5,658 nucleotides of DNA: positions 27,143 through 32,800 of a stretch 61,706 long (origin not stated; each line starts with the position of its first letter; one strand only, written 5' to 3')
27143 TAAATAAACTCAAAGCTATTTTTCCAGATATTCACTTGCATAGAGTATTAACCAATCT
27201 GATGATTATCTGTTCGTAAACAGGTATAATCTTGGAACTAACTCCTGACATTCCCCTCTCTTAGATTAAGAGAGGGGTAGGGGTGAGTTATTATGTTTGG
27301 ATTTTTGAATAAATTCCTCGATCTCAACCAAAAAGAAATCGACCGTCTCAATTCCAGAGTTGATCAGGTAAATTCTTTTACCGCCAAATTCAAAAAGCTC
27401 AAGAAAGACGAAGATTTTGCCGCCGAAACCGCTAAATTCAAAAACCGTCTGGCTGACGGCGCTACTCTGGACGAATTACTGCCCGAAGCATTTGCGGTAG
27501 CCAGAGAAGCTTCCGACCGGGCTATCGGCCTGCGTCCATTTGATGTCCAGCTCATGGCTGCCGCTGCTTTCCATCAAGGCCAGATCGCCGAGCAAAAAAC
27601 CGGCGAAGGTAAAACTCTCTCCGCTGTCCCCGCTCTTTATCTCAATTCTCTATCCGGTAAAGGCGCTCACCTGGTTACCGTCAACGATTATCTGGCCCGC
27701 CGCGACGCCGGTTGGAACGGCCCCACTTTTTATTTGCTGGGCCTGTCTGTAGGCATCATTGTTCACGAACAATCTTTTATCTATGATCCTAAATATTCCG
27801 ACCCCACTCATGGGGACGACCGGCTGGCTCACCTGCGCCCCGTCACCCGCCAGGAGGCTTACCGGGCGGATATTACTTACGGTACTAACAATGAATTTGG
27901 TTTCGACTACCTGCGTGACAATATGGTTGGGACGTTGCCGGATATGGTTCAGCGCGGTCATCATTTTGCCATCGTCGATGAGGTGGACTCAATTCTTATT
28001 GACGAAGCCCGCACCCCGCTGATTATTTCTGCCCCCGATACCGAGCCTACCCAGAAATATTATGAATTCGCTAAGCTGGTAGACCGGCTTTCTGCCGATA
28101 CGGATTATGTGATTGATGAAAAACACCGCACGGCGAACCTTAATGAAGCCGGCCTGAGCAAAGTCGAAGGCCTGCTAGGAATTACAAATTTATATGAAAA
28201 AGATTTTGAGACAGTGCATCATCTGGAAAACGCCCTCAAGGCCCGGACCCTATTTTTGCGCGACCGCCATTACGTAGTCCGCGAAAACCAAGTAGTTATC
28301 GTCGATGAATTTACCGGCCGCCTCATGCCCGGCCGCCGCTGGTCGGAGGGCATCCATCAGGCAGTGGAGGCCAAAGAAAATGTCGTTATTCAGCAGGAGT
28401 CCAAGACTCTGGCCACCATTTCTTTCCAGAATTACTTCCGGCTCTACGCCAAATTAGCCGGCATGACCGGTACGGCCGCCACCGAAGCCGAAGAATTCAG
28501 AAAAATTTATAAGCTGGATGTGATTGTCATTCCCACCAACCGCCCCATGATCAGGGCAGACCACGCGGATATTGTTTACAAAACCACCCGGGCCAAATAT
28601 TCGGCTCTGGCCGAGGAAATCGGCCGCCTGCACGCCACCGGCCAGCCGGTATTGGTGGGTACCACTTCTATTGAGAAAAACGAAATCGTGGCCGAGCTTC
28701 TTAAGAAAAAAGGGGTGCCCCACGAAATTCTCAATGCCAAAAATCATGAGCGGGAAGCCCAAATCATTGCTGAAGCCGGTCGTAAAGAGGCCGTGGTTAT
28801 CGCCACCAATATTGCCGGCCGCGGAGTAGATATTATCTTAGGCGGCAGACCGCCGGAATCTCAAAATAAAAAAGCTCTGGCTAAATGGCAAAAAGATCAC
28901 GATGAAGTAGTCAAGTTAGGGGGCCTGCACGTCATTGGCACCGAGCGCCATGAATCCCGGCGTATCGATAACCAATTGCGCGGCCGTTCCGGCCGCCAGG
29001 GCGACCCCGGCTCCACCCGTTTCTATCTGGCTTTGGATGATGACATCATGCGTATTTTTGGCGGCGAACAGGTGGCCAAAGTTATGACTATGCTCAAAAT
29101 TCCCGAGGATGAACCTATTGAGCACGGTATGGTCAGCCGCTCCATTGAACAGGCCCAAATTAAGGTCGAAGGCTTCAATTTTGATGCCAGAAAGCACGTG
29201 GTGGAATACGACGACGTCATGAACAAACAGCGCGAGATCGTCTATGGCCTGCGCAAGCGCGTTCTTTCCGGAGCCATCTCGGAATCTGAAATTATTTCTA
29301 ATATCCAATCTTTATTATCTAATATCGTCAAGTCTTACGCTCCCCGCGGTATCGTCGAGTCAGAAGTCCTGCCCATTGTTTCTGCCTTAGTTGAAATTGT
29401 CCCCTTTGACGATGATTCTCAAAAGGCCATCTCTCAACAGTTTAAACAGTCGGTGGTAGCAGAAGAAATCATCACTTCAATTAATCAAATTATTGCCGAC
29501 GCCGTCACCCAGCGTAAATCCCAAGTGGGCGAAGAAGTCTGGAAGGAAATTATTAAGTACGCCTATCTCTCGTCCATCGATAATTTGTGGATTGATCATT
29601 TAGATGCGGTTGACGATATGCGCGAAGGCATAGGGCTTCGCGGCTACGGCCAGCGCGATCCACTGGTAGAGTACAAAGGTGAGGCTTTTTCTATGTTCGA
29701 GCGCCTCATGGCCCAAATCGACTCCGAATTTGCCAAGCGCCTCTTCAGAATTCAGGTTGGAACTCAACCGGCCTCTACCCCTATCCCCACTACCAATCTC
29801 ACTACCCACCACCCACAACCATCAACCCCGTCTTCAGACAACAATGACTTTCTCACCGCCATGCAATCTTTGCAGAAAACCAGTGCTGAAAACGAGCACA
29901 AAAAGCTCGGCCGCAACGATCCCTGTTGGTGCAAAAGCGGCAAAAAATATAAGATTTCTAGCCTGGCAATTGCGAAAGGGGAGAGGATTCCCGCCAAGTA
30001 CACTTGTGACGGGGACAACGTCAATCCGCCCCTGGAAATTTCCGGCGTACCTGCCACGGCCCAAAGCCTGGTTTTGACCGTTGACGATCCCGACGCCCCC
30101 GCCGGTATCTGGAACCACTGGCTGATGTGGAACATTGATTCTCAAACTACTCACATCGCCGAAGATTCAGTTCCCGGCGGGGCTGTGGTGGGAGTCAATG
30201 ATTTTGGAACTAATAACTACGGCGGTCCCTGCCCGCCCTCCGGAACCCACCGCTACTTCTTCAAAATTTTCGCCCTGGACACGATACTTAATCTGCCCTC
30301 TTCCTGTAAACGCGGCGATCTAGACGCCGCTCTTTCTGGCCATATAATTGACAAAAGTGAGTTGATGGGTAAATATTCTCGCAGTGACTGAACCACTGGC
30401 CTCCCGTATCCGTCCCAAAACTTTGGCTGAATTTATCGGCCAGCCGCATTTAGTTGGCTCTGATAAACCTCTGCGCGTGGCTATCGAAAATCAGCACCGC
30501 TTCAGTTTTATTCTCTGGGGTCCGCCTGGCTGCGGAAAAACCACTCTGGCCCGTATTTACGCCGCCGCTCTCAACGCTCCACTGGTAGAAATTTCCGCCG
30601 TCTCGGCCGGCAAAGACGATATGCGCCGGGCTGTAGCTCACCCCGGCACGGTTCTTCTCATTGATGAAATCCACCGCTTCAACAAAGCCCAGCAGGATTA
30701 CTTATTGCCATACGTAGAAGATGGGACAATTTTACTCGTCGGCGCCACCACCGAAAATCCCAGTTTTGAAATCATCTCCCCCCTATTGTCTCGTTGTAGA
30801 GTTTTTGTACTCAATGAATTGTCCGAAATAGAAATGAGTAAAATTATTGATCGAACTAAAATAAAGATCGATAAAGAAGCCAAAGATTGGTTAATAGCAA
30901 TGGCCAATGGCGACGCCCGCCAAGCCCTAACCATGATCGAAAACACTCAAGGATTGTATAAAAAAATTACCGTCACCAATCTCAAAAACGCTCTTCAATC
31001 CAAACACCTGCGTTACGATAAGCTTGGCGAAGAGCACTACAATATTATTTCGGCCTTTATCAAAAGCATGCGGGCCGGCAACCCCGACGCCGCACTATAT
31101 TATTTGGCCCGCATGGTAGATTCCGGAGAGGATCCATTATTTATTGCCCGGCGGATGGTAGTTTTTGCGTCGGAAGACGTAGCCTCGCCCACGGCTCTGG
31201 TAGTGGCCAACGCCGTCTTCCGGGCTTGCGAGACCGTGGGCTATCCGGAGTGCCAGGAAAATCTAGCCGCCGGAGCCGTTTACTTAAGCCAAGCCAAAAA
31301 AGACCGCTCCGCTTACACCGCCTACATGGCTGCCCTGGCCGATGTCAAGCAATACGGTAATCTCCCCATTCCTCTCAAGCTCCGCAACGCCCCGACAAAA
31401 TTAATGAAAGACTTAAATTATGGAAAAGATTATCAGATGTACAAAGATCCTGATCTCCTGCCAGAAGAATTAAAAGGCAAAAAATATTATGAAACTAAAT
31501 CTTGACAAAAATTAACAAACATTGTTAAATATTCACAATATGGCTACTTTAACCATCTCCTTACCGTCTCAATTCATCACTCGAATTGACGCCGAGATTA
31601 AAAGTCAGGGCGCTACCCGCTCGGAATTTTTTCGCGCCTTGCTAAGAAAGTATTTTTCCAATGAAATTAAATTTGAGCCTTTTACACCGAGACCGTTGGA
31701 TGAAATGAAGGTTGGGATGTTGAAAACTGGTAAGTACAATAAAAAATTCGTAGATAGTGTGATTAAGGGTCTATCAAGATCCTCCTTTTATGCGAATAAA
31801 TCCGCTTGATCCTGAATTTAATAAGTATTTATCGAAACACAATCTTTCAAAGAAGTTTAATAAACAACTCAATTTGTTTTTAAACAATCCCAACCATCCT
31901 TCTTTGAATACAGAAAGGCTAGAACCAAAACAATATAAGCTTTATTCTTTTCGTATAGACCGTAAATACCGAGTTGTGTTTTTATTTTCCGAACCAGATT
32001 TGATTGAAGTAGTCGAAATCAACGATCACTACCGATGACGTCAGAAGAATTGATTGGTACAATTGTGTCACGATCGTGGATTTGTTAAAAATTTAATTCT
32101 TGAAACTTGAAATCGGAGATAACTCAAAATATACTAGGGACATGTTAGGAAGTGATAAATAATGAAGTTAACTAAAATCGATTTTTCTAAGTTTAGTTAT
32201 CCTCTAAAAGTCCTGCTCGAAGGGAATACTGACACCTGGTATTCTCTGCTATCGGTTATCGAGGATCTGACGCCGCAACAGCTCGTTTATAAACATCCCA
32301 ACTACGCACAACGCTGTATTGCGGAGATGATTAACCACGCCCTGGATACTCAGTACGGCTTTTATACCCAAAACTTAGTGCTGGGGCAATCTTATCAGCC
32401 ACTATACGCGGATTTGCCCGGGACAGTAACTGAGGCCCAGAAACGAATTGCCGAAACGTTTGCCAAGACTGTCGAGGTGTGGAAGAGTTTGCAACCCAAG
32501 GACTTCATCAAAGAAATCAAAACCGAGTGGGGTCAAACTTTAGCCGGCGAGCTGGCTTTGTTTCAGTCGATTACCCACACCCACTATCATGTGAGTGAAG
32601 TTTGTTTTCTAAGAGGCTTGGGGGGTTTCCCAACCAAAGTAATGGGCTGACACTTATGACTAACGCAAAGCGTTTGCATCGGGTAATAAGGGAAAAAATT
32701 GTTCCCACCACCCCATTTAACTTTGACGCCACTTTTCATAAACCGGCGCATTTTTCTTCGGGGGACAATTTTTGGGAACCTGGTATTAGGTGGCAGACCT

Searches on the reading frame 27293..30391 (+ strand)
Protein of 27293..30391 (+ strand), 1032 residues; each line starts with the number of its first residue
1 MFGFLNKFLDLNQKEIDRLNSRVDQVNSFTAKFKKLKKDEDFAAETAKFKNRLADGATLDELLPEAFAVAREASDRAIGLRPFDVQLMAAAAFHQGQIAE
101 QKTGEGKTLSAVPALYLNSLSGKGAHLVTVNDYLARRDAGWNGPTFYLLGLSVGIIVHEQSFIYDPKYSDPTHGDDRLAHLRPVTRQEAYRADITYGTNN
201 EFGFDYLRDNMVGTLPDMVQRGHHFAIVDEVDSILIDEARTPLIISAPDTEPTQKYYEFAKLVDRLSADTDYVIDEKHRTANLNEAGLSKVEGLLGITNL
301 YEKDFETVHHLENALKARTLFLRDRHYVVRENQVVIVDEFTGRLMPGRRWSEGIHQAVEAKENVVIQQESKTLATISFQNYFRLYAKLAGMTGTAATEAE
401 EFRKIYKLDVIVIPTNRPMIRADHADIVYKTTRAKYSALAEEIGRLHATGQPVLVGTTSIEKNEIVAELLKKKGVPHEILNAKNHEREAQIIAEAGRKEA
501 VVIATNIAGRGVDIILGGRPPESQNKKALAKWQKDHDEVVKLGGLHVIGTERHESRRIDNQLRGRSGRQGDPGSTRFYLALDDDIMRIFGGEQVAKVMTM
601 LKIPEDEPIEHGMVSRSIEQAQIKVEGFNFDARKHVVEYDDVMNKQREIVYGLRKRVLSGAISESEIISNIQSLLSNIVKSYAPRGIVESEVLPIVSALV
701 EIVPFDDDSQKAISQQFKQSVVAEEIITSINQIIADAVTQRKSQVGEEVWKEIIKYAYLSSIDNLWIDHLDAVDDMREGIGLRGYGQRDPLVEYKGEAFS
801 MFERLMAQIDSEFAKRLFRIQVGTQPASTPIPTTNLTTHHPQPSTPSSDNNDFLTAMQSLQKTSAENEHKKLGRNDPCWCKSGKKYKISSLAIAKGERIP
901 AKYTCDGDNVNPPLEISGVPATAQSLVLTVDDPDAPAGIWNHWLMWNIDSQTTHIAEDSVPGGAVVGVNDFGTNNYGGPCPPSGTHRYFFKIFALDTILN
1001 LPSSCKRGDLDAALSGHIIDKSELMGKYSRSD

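Call 31: search_protein_families(library=pfam, proteins=[window:27293-30391:+], max_evalue=0.001)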
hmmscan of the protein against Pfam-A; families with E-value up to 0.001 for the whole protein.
window:27293-30391:+ (1032 aa): 7 families
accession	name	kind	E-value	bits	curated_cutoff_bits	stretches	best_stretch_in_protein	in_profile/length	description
PF07517.20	SecA_DEAD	-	3.9e-113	377.9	24.6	1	8-403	4-290/290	SecA DEAD-like domain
PF21090.3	P-loop_SecA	-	7.1e-82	274.4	27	1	418-606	1-205/205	SecA P-loop domain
PF07516.18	SecA_SW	-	2.3e-57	194.7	26.7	1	608-821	1-200/200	SecA Wing and Scaffold domain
PF01043.26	SecA_PP_bind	-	2.6e-39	134.6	23.5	1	253-359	3-110/110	SecA preprotein cross-linking domain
PF01161.25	PBP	-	1.8e-37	129.1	24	1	898-1028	1-135/135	Phosphatidylethanolamine-binding protein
PF02810.21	SEC-C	-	1.3e-06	28.6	20.4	1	874-887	1-14/19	SEC-C motif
PF00271.37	Helicase_C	-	5.7e-05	23.8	23.5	1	435-514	2-81/110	Helicase conserved C-terminal domain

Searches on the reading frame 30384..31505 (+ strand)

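Call 31: search_protein_families(library=pfam, proteins=[window:30384-31505:+], max_evalue=0.001)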
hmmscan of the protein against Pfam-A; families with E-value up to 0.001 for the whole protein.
window:30384-31505:+ (373 aa): 15 families
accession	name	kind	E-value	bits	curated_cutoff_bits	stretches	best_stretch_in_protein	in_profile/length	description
PF12002.13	MgsA_C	-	5.1e-45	153.8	27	1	233-372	3-151/167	MgsA AAA+ ATPase C terminal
PF16193.11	AAA_assoc_2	-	9.7e-24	83.9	34.3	1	158-230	3-81/81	AAA C-terminal domain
PF00004.35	AAA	-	2e-15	57.8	21.2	1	43-142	2-127/131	ATPase family associated with various cellular activities (AAA)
PF05496.18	RuvB_N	-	1.3e-14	54.7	27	1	9-120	1-118/159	Holliday junction DNA helicase RuvB P-loop domain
PF07728.20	AAA_5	-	4.1e-10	40.3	22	1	42-70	2-31/139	AAA domain (dynein-related subfamily)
PF13401.12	AAA_22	-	3e-06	28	27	1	41-84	7-54/130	AAA domain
PF01078.27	Mg_chelatase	-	7.5e-06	25.9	20.3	0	27-63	12-46/207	Magnesium chelatase, subunit ChlI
PF25361.1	AAA_lid_RFC1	-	0.00011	22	34.9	1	151-195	8-52/59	RFC1-like, AAA+ ATPase lid domain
PF00158.32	Sigma54_activat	-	0.00013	22.2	20.2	0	85-125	92-131/168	Sigma-54 interaction domain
PF13604.12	AAA_30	-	0.00013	22.2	27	0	83-187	84-182/191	AAA domain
PF14532.12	Sigma54_activ_2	-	0.00015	22.5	25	1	38-113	20-95/138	Sigma-54 interaction domain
PF13191.12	AAA_16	-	0.00028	21.9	32.6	0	41-66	26-51/167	AAA ATPase domain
PF07724.20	AAA_2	-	0.00028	21.4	27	0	86-116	74-104/166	AAA domain (Cdc48 subfamily)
PF04851.21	ResIII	-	0.00054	20.3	22.5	0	86-124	124-163/164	Type III restriction enzyme, res subunit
PF13207.12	AAA_17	-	0.00073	20.3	27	0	46-106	2-56/136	AAA domain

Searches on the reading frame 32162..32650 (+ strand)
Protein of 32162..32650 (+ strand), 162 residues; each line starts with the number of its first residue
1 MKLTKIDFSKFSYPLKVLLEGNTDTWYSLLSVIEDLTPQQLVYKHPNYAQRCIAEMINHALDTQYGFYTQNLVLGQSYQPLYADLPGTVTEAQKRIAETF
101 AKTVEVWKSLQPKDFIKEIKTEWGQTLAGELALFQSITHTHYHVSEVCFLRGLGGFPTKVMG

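Call 30: search_protein_families(library=pfam, proteins=[window:32162-32650:+], max_evalue=0.001)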
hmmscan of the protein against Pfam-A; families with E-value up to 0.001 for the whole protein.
window:32162-32650:+ (162 aa): 1 family
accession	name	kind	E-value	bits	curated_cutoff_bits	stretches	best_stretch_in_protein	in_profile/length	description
PF12867.12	DinB_2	-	4.5e-06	27.6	24.8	1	24-145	4-126/128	DinB superfamily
